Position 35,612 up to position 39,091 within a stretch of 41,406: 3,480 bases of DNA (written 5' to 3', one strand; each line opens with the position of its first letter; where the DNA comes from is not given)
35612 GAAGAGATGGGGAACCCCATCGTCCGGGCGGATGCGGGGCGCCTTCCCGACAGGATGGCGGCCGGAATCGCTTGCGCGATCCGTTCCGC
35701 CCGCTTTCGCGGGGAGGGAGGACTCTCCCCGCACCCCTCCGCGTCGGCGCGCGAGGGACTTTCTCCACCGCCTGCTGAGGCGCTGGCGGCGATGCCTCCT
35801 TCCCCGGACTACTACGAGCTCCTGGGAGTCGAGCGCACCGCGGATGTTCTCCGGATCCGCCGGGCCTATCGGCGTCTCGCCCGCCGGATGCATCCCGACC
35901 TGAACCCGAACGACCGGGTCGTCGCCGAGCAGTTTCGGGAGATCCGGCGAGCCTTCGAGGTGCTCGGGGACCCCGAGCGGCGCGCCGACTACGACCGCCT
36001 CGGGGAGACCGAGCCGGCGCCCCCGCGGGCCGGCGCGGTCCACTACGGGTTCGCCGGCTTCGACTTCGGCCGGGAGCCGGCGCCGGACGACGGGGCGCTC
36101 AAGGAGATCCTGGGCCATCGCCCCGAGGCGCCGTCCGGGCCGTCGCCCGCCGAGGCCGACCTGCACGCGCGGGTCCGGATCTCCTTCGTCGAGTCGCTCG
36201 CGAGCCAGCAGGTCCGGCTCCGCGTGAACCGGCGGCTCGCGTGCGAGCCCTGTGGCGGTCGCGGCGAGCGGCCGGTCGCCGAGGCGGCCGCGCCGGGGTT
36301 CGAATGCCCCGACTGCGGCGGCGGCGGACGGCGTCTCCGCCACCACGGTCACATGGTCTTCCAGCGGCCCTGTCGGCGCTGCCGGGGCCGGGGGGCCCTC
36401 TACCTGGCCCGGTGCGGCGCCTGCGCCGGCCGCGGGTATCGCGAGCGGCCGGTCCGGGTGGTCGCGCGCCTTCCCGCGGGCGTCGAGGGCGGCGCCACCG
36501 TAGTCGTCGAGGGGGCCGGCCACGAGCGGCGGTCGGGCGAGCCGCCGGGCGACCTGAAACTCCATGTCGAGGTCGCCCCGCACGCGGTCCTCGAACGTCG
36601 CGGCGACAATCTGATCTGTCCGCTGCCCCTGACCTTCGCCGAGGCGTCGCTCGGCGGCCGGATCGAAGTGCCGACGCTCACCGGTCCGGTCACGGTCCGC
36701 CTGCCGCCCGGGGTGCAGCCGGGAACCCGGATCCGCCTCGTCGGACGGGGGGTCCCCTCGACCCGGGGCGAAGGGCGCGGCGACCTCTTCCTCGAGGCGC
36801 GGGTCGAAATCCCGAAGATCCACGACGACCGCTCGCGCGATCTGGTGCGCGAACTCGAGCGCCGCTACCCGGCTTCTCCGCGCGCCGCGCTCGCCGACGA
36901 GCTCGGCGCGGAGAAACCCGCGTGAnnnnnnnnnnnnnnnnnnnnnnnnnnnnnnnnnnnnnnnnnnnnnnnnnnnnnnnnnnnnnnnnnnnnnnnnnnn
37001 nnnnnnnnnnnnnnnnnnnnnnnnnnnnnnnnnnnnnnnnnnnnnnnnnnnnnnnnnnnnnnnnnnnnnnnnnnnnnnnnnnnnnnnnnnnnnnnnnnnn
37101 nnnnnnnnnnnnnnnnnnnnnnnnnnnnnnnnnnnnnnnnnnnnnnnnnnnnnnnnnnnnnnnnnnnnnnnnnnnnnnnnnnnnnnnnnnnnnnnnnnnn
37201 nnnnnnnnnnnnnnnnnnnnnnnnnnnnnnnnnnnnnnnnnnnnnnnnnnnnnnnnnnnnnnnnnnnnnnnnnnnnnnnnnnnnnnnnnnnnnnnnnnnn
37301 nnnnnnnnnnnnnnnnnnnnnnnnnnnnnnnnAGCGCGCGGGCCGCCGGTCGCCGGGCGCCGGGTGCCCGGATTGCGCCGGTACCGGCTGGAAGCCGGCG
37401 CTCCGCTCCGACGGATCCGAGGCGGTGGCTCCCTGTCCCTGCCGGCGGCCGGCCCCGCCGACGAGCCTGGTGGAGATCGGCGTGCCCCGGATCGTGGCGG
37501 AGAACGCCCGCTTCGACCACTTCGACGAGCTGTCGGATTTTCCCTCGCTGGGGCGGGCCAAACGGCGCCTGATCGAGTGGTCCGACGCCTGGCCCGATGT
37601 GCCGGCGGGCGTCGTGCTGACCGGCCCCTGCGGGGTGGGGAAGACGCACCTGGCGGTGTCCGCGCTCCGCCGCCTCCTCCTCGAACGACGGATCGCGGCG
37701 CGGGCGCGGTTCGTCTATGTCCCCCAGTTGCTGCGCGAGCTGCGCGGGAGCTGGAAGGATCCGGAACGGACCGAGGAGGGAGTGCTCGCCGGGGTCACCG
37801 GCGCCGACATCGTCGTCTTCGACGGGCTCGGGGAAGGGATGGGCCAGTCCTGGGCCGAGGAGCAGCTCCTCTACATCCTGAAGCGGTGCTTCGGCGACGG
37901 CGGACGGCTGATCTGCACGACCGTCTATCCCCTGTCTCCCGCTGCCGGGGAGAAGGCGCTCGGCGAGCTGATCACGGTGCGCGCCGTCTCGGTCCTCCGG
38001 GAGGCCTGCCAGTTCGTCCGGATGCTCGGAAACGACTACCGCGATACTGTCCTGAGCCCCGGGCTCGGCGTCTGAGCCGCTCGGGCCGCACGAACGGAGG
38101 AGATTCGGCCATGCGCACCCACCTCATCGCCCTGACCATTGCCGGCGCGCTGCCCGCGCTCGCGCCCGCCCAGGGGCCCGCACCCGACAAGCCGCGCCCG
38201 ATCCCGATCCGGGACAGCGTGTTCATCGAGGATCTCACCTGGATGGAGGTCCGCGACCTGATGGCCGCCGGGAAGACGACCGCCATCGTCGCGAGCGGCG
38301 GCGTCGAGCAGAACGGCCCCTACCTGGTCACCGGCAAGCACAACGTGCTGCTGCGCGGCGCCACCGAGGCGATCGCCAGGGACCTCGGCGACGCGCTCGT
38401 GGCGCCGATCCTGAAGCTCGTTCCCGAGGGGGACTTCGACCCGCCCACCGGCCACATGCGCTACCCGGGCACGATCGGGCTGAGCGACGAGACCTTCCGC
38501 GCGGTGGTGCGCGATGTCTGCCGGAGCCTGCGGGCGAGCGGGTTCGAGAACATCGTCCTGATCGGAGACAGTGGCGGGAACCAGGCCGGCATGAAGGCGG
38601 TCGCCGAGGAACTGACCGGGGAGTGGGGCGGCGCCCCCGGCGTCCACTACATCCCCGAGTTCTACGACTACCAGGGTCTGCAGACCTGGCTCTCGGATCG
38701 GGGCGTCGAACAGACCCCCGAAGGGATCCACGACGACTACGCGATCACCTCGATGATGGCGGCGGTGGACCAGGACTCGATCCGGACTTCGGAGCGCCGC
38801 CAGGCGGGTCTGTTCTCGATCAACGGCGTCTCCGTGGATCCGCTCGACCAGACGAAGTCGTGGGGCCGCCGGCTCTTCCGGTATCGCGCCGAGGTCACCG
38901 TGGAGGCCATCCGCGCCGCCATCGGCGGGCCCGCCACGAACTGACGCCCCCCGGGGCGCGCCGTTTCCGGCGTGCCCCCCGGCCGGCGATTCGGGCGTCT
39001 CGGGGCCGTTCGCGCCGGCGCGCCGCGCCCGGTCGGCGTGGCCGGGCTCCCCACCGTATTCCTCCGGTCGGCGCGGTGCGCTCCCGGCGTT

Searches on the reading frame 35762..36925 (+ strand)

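Call 12: search_protein_families(library=pfam, proteins=[window:35762-36925:+], max_evalue=0.01)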
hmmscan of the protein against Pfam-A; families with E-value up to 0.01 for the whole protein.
window:35762-36925:+ (387 aa): 3 families
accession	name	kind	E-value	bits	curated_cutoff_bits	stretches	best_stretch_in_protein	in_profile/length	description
PF01556.23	DnaJ_C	-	7.7e-36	123.9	26.6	1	135-351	2-152/152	DnaJ C terminal domain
PF00226.36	DnaJ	-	1e-21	77.2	27.8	1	16-78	1-63/63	DnaJ domain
PF00684.25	DnaJ_CXXCXGXG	-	2e-08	34.8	32.7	1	161-225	1-65/65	DnaJ central domain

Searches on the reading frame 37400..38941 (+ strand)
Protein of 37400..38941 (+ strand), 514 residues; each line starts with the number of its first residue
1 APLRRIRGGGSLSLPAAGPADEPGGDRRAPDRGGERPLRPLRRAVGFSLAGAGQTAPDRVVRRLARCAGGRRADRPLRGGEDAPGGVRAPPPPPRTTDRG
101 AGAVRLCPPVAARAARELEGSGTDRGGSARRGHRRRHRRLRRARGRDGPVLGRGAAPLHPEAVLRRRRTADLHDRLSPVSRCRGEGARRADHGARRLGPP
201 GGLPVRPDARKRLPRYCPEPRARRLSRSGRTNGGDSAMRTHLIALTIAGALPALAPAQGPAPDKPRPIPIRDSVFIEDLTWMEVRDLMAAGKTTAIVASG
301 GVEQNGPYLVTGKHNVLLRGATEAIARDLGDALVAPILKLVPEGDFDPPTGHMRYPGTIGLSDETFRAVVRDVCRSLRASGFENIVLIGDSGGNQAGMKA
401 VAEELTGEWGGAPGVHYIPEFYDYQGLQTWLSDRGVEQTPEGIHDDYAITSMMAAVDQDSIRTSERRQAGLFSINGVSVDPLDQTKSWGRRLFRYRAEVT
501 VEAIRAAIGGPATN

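Call 66: search_protein_families(library=pfam, proteins=[window:37400-38941:+], max_evalue=0.0001)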
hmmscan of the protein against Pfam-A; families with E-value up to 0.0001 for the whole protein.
window:37400-38941:+ (514 aa): 1 family
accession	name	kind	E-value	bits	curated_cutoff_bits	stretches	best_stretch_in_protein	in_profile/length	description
PF02633.19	Creatininase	-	6.2e-31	108.1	31.3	1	277-503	1-237/238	Creatinine amidohydrolase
